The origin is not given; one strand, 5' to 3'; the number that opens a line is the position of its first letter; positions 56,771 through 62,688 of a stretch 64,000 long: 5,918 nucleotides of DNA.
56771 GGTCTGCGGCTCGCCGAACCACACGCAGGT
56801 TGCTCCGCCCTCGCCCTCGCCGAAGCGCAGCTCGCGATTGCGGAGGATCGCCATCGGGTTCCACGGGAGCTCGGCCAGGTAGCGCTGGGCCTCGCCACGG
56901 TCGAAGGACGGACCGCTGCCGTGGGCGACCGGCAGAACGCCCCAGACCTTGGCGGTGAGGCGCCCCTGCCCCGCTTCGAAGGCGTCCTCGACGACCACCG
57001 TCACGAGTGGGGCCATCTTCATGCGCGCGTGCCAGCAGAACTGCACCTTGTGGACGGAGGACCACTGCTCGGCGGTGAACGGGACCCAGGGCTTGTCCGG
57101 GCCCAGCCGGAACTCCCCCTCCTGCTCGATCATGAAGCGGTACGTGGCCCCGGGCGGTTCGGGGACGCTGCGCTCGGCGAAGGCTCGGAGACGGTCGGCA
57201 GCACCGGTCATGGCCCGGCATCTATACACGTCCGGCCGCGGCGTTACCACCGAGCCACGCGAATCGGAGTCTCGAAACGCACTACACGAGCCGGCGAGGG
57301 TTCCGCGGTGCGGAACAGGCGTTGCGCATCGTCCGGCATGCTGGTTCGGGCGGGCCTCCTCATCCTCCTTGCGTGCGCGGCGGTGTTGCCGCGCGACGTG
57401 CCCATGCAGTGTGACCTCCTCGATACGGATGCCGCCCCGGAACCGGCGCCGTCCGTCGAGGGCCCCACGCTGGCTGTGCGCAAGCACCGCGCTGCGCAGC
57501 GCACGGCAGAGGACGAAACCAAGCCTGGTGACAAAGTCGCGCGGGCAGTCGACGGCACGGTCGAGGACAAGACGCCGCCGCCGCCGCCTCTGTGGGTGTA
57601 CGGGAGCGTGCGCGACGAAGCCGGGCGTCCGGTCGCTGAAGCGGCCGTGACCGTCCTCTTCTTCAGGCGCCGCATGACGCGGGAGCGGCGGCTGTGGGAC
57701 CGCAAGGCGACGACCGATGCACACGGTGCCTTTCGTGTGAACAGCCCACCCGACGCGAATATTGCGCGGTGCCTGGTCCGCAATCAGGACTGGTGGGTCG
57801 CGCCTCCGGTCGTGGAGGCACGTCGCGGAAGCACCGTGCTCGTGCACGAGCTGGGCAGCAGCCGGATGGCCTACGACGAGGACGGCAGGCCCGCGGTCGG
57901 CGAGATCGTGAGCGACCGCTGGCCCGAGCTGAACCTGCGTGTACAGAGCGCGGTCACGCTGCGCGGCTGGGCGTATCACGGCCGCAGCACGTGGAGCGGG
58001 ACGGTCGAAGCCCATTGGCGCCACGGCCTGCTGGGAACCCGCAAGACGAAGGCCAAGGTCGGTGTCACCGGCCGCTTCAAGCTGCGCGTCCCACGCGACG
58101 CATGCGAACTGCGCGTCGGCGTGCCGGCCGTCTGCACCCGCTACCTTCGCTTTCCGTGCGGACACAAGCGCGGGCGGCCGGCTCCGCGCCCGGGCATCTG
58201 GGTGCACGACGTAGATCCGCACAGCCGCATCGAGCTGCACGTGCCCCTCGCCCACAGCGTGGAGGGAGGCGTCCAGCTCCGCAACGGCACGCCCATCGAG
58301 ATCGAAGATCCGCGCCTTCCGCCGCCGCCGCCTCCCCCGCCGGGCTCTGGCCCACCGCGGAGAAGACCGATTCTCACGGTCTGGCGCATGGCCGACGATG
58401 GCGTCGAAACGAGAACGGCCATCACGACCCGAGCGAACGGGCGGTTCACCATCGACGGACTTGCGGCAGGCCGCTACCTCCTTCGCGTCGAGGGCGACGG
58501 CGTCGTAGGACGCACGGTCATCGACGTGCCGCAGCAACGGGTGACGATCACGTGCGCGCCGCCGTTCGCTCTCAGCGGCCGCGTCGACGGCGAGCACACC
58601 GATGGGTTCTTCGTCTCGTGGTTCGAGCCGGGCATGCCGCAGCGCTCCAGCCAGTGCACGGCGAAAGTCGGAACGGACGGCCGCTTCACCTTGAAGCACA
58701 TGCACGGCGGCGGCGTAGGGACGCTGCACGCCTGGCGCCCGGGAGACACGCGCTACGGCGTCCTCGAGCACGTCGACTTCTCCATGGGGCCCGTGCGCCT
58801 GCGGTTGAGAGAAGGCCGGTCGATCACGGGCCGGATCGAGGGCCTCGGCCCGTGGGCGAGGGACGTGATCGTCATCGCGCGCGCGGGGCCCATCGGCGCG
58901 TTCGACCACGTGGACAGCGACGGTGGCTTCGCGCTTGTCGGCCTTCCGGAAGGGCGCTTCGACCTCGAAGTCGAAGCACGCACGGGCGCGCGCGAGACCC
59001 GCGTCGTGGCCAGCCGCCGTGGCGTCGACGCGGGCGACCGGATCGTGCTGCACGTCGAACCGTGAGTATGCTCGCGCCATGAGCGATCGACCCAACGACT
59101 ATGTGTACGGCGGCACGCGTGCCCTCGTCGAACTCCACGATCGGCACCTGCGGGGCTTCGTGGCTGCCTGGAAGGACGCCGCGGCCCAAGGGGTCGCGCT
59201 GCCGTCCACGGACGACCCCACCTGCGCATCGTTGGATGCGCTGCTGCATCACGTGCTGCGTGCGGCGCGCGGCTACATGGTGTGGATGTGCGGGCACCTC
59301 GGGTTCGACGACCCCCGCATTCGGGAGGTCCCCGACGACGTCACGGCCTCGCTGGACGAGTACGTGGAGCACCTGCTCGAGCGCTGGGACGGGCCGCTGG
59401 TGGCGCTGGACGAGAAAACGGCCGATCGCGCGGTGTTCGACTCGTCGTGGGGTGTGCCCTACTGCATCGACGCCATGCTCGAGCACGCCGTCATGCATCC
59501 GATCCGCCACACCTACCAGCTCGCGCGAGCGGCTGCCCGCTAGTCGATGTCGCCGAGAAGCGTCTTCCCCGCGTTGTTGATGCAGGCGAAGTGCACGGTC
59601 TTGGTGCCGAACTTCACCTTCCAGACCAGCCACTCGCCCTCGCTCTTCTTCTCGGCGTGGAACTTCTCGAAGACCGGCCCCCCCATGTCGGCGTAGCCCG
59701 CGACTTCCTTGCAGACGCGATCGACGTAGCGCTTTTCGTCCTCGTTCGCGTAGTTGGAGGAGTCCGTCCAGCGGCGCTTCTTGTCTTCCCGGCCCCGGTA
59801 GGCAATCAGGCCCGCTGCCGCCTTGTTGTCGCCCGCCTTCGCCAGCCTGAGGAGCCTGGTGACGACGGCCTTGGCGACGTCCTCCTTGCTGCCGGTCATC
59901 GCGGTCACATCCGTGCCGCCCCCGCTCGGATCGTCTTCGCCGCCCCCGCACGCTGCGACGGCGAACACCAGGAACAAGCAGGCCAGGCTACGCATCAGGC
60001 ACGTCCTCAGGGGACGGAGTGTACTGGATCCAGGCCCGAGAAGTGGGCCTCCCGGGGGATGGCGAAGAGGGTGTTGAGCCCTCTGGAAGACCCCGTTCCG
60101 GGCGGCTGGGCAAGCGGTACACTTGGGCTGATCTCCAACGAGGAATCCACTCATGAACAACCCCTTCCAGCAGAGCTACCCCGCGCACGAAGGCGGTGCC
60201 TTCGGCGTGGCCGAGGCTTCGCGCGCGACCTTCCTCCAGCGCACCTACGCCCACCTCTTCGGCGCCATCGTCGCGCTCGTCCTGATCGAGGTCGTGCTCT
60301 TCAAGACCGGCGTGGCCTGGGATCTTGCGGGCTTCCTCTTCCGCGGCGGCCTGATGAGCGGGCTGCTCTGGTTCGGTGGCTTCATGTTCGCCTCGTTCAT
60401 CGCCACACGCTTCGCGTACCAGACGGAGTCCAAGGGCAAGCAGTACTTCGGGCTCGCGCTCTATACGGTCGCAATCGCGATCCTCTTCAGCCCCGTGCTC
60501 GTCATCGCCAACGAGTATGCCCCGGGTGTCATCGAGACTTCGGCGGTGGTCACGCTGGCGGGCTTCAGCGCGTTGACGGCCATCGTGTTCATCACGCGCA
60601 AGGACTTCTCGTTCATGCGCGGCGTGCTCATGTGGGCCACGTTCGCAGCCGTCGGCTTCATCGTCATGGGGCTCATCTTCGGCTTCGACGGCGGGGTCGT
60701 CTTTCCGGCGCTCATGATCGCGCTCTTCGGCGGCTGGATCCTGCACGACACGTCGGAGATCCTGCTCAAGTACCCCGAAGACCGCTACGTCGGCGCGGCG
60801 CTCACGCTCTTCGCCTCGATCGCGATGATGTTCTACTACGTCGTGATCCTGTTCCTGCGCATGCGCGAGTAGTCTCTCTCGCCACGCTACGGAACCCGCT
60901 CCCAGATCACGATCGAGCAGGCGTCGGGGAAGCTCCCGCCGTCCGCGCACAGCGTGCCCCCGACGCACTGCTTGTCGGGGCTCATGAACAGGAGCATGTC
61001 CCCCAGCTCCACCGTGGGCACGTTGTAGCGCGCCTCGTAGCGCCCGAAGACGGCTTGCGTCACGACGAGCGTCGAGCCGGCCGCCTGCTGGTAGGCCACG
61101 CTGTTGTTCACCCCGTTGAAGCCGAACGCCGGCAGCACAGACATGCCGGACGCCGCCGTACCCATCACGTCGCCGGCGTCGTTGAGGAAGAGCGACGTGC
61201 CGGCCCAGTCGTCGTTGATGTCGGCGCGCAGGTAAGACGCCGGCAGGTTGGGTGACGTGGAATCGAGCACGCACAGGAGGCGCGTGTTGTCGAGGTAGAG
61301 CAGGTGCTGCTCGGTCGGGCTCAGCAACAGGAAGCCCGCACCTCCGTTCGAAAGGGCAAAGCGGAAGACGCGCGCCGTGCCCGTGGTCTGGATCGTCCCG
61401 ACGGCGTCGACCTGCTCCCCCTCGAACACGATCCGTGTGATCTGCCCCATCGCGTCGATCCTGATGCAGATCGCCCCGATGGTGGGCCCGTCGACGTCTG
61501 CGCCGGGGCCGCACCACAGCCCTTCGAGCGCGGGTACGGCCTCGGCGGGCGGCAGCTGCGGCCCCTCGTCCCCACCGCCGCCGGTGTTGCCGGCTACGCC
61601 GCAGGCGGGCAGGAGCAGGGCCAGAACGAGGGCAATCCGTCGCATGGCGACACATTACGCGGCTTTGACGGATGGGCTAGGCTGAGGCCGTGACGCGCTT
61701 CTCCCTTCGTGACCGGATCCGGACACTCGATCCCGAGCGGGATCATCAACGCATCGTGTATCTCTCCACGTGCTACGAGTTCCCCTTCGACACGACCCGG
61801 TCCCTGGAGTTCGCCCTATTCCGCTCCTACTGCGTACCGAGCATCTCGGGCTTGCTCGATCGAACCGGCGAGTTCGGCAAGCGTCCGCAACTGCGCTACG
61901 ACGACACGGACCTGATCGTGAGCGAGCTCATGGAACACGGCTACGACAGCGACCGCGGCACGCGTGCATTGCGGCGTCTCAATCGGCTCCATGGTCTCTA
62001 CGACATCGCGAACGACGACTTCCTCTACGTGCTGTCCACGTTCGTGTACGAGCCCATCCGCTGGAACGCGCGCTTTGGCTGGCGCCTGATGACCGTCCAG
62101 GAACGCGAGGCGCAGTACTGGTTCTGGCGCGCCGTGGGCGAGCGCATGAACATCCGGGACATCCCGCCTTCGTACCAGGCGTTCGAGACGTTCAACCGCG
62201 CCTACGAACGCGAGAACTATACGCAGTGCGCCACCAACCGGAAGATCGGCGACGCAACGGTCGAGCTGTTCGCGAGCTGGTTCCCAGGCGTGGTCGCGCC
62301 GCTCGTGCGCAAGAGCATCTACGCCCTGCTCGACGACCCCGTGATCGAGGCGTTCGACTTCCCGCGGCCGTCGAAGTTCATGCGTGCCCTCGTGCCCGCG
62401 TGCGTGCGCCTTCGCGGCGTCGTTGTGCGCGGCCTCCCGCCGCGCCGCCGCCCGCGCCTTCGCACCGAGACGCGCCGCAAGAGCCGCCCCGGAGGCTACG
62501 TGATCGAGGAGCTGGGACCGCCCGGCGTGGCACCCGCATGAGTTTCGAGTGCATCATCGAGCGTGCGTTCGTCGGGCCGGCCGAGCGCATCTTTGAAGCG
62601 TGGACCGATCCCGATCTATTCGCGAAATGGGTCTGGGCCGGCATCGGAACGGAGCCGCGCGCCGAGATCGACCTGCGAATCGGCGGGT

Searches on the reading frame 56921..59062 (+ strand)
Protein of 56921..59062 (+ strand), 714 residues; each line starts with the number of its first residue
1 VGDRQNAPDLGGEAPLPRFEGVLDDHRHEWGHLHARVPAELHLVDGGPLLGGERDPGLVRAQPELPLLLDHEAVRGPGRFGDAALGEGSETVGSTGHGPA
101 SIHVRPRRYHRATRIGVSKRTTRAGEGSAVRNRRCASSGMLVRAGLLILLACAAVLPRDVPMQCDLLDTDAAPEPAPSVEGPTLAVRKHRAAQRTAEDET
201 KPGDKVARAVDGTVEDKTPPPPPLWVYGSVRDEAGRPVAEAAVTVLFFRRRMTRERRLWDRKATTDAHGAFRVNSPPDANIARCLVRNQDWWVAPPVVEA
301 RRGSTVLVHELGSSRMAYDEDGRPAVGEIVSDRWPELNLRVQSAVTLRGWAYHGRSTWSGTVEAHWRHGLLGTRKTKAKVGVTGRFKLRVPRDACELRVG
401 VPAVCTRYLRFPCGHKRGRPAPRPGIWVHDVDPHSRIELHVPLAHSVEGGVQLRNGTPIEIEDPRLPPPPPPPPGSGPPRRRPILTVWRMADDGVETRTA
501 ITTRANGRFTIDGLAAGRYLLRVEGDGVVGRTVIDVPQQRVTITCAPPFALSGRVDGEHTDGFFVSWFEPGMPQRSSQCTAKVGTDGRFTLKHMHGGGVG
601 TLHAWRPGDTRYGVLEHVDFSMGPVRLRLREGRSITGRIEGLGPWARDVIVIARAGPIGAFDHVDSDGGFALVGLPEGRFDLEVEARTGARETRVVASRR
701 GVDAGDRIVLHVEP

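Call 32: search_protein_families(library=pfam, proteins=[window:56921-59062:+], max_evalue=0.0001)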
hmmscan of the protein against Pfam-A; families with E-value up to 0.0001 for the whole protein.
window:56921-59062:+ (714 aa): 2 families
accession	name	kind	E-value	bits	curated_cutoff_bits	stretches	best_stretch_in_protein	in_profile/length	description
PF13620.12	CarboxypepD_reg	-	4.7e-18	65.7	32.3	1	496-537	27-70/82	Carboxypeptidase regulatory-like domain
PF09430.16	EMC7_beta-sandw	-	6.3e-05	23.6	26.6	0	498-525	20-47/122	ER membrane protein complex subunit 7, beta-sandwich domain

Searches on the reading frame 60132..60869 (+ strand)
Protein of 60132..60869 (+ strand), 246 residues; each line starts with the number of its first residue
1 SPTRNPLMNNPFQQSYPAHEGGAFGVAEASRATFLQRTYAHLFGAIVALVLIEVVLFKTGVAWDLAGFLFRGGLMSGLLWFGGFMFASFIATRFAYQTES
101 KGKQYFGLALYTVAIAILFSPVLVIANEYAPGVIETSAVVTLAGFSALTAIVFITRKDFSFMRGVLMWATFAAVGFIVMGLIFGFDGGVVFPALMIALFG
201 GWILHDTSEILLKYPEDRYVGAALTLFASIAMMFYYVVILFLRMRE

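Call 32: search_protein_families(library=pfam, proteins=[window:60132-60869:+], max_evalue=0.0001)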
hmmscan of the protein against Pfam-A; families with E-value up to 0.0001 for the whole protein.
window:60132-60869:+ (246 aa): 1 family
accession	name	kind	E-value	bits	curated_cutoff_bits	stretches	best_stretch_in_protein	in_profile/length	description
PF01027.25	Bax1-I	-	8.2e-23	81.7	34.1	1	33-241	2-207/207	Inhibitor of apoptosis-promoting Bax1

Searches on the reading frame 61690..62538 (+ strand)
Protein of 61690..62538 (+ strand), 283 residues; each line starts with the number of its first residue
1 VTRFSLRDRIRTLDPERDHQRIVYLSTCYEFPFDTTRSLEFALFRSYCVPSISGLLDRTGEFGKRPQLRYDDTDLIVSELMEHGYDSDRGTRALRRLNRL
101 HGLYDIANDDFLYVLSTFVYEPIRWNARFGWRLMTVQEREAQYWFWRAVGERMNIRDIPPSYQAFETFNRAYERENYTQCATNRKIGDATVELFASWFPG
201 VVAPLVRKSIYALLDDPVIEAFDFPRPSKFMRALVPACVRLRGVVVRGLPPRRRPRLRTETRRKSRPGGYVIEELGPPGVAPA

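Call 32: search_protein_families(library=pfam, proteins=[window:61690-62538:+], max_evalue=0.0001)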
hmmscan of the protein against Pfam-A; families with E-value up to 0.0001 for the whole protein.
window:61690-62538:+ (283 aa): 1 family
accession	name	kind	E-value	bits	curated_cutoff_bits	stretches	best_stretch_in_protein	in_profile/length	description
PF09995.15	MPAB_Lcp_cat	-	1.4e-09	38.8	23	1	87-231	59-218/231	ER-bound oxygenase mpaB/B'/Rubber oxygenase, catalytic domain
